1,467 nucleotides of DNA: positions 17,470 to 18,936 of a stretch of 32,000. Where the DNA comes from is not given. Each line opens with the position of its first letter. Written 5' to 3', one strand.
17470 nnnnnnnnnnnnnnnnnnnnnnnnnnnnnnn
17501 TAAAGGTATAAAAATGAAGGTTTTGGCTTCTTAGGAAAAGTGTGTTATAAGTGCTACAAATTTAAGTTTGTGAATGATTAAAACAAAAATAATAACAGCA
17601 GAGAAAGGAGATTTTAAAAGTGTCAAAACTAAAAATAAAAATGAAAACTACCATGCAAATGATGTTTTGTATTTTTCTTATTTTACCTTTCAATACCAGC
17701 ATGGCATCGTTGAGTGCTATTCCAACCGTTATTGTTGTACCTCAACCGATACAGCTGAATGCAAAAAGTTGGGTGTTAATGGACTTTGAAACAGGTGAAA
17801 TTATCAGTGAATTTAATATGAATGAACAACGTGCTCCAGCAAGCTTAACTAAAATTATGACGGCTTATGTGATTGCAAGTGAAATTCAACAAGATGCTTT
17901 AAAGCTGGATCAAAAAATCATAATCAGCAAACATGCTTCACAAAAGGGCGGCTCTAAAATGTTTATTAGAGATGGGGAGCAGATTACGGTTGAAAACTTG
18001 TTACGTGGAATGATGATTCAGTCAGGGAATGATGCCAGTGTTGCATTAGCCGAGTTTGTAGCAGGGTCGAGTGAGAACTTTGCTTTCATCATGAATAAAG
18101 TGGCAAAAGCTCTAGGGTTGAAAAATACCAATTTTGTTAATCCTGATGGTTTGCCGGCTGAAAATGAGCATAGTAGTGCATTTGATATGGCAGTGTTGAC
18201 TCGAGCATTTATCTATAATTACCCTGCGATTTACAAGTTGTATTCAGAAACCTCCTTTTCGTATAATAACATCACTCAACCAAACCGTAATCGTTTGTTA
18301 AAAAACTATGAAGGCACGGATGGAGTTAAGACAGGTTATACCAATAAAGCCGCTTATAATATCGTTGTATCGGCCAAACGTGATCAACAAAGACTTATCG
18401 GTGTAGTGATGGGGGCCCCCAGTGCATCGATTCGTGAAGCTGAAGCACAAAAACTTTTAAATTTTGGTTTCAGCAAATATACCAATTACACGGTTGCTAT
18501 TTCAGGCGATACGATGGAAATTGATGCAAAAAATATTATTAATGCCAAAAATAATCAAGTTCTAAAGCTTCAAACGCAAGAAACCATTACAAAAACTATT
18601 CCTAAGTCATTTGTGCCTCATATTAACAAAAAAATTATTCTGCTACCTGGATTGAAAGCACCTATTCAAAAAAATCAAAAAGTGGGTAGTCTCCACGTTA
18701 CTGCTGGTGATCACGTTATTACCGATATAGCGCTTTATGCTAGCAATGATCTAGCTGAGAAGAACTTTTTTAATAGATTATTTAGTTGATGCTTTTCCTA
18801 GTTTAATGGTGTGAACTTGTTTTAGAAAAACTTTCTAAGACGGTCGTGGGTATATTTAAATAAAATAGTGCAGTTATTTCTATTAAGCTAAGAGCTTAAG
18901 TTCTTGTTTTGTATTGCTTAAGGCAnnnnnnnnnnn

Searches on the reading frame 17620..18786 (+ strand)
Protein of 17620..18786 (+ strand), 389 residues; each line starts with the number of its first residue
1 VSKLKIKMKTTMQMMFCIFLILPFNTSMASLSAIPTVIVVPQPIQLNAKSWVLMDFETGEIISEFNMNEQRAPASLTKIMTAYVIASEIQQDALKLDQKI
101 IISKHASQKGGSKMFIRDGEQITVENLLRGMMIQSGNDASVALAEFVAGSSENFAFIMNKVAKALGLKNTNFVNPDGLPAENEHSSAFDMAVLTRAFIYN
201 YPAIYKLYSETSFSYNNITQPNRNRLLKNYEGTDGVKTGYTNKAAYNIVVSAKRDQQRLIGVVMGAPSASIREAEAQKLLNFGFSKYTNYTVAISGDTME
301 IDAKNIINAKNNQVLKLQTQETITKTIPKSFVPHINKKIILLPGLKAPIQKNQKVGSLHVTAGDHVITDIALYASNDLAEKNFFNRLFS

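Call 6: search_protein_families(library=pfam, proteins=[window:17620-18786:+], max_evalue=0.01)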
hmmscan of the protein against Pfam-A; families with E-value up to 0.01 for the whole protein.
window:17620-18786:+ (389 aa): 4 families
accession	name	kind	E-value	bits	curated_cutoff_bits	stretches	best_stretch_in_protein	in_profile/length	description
PF00768.25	Peptidase_S11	-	1e-80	271.1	27.6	1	42-267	6-238/239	D-alanyl-D-alanine carboxypeptidase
PF13354.11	Beta-lactamase2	-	5.9e-15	55.6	22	1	51-243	2-192/214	Beta-lactamase enzyme family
PF07943.18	PBP5_C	-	7.6e-10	39.3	21.2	1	299-379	13-90/91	Penicillin-binding protein 5, C-terminal domain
PF00144.29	Beta-lactamase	-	0.00019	21.1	27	1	74-129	53-101/329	Beta-lactamase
